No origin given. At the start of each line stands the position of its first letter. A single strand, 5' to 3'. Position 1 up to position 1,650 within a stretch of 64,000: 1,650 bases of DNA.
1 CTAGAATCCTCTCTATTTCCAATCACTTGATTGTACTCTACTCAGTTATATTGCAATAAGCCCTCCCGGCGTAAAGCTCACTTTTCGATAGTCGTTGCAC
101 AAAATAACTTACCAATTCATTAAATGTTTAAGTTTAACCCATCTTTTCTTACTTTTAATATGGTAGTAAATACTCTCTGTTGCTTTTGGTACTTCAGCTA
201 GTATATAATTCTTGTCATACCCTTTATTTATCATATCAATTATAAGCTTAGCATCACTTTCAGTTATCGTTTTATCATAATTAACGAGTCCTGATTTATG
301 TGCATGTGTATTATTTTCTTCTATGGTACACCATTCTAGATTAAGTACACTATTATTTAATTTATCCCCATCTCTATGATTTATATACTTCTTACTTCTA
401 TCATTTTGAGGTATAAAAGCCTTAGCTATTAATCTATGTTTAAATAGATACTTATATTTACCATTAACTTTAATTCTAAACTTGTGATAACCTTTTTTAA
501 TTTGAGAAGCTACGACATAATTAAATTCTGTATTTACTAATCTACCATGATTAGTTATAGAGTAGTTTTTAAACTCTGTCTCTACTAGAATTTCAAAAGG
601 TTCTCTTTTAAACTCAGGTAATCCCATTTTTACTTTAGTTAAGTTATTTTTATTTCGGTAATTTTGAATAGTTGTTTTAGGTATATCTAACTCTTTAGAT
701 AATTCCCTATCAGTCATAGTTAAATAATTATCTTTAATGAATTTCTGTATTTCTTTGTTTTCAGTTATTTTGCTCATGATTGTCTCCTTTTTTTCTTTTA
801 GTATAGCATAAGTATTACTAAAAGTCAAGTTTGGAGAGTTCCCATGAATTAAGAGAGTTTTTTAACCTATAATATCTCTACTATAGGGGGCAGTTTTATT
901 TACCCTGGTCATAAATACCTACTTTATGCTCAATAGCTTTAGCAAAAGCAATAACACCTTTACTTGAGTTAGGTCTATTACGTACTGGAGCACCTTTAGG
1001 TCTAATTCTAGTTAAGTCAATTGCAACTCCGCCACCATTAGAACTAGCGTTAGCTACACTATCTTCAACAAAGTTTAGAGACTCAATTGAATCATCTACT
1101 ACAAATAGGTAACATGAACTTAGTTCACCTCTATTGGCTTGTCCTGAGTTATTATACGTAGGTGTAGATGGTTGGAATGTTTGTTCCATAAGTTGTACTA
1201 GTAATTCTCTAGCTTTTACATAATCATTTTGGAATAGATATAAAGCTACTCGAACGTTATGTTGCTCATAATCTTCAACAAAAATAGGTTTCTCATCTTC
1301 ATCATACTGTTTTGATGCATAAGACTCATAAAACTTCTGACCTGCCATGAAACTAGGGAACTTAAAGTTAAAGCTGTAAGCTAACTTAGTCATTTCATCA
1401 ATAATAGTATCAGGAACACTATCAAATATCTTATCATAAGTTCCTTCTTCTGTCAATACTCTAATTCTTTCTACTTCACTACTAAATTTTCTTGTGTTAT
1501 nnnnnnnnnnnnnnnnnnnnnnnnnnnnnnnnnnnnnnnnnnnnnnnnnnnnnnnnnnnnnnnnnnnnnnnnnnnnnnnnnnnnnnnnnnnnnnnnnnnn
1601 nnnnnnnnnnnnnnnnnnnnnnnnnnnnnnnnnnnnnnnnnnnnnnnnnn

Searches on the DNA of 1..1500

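Call 85: search_rna_families(source=window, start=1, end=1500, threshold=evalue, max_evalue=0.01)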
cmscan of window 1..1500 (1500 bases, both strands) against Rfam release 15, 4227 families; matches with E-value up to 0.01: 0.
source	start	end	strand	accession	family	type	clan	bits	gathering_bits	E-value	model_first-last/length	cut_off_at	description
